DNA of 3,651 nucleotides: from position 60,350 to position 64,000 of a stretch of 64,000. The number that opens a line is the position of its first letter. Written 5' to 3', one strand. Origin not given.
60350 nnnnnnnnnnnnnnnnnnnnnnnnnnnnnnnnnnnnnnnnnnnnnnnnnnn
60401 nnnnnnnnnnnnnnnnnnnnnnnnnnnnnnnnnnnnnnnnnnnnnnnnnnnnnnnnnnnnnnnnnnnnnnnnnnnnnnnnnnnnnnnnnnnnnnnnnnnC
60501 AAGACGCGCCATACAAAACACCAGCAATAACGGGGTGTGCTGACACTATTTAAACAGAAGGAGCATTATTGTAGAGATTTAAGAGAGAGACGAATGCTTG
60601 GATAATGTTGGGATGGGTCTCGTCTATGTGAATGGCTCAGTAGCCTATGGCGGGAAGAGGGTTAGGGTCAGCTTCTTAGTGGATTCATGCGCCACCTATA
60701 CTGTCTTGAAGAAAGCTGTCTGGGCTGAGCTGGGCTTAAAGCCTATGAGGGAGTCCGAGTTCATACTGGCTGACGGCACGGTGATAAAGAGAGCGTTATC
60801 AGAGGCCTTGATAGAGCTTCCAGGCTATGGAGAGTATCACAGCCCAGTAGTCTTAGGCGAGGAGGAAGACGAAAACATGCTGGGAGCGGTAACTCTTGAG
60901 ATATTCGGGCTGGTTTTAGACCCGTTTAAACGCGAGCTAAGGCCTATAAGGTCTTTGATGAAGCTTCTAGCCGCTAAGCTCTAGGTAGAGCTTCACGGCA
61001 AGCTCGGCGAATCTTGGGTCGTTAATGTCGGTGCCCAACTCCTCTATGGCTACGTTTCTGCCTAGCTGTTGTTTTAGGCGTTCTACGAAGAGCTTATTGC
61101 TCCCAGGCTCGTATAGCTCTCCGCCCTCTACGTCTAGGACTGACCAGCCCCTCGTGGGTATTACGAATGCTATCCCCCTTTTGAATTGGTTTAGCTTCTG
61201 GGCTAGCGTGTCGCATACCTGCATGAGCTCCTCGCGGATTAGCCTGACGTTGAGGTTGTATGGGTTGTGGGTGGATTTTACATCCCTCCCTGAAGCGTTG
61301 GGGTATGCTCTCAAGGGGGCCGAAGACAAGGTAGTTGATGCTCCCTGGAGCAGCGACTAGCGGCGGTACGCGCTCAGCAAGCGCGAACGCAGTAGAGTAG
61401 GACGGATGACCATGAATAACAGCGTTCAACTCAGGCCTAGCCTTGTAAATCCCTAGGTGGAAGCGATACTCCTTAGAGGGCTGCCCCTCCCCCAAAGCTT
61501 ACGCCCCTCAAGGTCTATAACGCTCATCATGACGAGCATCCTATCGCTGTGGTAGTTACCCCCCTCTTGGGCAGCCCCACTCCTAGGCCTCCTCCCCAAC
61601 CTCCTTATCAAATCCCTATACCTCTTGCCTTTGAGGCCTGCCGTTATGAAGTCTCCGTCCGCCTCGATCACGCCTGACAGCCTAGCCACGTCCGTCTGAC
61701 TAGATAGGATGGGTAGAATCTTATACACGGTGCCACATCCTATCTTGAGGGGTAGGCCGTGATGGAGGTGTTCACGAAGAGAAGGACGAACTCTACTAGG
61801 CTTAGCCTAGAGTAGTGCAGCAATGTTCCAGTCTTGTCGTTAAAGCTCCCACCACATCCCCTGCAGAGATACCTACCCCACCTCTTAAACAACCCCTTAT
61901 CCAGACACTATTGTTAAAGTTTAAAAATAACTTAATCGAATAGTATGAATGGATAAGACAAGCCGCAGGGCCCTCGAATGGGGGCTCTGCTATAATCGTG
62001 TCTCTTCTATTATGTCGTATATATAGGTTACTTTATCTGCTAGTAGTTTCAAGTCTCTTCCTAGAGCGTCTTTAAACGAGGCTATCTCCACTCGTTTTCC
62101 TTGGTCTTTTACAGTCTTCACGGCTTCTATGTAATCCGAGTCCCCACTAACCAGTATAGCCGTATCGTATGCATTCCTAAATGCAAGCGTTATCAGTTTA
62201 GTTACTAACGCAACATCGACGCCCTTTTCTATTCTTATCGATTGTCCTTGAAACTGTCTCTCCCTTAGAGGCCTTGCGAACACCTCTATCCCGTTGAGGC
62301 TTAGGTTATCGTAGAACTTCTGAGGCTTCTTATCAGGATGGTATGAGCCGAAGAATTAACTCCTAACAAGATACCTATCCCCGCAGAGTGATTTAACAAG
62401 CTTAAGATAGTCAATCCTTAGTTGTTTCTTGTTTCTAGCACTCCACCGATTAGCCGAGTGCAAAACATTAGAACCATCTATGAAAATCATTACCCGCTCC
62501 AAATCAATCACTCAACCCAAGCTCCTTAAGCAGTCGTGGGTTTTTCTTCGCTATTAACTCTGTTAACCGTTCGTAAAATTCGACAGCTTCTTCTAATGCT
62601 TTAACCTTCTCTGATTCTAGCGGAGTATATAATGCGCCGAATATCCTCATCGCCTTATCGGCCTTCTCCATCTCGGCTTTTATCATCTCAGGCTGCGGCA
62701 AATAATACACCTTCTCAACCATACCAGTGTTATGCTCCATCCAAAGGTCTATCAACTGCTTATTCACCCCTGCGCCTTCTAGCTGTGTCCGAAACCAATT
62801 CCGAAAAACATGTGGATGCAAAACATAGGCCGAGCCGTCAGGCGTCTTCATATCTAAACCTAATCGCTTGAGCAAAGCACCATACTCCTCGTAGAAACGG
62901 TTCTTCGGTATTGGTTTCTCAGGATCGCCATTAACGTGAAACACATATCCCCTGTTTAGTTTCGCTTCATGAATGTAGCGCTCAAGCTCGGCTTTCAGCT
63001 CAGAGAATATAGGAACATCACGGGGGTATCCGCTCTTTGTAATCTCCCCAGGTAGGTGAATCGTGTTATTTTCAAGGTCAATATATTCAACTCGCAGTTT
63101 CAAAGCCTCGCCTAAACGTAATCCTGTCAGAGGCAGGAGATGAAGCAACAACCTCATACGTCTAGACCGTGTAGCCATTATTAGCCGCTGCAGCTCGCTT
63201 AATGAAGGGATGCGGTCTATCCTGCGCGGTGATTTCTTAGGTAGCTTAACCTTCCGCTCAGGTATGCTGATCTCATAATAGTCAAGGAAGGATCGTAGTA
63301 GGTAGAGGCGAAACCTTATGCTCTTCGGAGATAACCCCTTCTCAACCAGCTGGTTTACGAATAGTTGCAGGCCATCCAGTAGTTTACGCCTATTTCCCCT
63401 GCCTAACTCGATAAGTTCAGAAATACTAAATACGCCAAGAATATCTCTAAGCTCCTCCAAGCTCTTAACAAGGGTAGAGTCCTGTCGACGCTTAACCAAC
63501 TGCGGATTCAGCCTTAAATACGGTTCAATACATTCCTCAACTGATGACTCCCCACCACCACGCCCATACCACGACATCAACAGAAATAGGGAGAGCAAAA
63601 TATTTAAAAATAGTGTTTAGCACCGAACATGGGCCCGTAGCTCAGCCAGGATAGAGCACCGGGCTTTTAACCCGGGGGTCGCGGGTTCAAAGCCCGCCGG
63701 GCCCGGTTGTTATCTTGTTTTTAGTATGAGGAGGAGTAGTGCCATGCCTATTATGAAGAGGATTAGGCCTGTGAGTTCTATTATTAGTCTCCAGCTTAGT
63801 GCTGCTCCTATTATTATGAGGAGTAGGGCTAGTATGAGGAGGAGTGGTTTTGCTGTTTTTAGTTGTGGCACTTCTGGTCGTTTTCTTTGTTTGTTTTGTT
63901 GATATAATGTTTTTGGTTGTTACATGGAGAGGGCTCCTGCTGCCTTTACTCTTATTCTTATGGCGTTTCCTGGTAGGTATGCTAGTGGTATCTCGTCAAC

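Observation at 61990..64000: Integrase/tRNA-Lys junction with AT-rich DNA on both sides: remnant or edge of an integrated element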

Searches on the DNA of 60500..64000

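Call 63: search_rna_families(source=window, start=60500, end=64000, threshold=evalue, max_evalue=1)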
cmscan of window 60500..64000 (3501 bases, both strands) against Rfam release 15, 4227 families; matches with E-value up to 1: 2.
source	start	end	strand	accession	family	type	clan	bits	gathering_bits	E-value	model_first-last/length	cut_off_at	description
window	63631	63705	+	RF00005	tRNA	Gene; tRNA;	CL00001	67.5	29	8.6e-14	1-71/71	no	tRNA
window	63631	63706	-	RF04354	Plastid-ycf2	Cis-reg;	-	25.9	65.7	0.026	1-75/75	no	Plastid-ycf2 5UTR RNA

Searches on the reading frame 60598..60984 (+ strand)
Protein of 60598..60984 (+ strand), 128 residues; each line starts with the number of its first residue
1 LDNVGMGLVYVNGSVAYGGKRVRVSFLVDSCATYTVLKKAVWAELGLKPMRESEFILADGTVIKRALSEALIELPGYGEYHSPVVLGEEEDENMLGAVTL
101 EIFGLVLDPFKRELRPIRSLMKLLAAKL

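Call 8: search_protein_families(library=pfam, proteins=[window:60598-60984:+], max_evalue=0.01)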
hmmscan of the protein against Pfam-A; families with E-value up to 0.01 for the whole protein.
window:60598-60984:+ (128 aa): 2 families
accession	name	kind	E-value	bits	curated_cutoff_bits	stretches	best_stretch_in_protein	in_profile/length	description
PF13650.11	Asp_protease_2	-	3e-08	34.7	24.3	1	16-96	4-87/90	Aspartyl protease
PF13975.11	gag-asp_proteas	-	6.2e-06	27.2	28.2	1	23-97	9-87/92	gag-polyprotein putative aspartyl protease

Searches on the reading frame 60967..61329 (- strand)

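Call 8: search_protein_families(library=pfam, proteins=[window:60967-61329:-], max_evalue=0.01)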
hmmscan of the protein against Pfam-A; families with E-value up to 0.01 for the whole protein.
window:60967-61329:- (120 aa): 1 family
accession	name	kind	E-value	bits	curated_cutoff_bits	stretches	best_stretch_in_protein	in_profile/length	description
PF23189.1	UPF0261_C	-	5.1e-21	75.4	27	1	19-118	117-217/218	Uncharacterised protein family (UPF0261) C-terminal domain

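Call 48: search_protein_families(library=ncbifam, proteins=[window:60967-61329:-], max_evalue=1)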
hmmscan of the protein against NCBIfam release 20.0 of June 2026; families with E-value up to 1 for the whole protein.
window:60967-61329:- (120 aa): 5 families
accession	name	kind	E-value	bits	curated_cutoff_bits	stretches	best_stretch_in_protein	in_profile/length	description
NF002674.0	PRK02399.1-2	subfamily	8.3e-21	74.2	335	1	20-117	302-399/410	hypothetical protein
NF002676.0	PRK02399.1-4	equivalog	2.4e-17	62.9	556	1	19-115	304-400/415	hypothetical protein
NF002673.0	PRK02399.1-1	equivalog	5.4e-14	52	520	1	19-118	297-398/404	hypothetical protein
NF002675.0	PRK02399.1-3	equivalog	1.2e-13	50.6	648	1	19-118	294-395/398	hypothetical protein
NF004519.0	PRK05864.1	equivalog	0.2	10.9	337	1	13-93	177-261/276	enoyl-CoA hydratase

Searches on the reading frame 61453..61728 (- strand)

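Call 8: search_protein_families(library=pfam, proteins=[window:61453-61728:-], max_evalue=0.01)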
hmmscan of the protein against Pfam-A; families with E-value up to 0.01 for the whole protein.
window:61453-61728:- (91 aa): 0 families

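Call 48: search_protein_families(library=ncbifam, proteins=[window:61453-61728:-], max_evalue=1)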
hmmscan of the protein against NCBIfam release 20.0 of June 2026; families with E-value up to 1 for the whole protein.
window:61453-61728:- (91 aa): 1 family
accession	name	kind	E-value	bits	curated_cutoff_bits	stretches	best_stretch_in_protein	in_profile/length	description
NF033547.1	transpos_IS1595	equivalog_domain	0.048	13.5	75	1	2-69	45-101/215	IS1595 family transposase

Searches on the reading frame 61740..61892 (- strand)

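Call 8: search_protein_families(library=pfam, proteins=[window:61740-61892:-], max_evalue=0.01)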
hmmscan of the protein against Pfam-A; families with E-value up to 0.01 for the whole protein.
window:61740-61892:- (50 aa): 0 families

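Call 48: search_protein_families(library=ncbifam, proteins=[window:61740-61892:-], max_evalue=1)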
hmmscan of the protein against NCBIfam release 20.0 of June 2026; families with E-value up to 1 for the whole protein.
window:61740-61892:- (50 aa): 1 family
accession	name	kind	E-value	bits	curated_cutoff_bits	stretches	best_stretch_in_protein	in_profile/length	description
NF050000.1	IS1_IS1595_Zn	domain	0.043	14.4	28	1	7-19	21-33/34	IS1/IS1595 family N-terminal zinc-binding domain-containing protein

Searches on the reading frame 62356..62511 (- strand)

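Call 8: search_protein_families(library=pfam, proteins=[window:62356-62511:-], max_evalue=0.01)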
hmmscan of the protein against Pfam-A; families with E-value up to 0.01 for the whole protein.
window:62356-62511:- (51 aa): 1 family
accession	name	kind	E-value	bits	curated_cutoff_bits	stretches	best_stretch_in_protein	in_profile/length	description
PF01936.24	NYN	-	0.0044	18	24.2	1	6-50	1-36/145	NYN domain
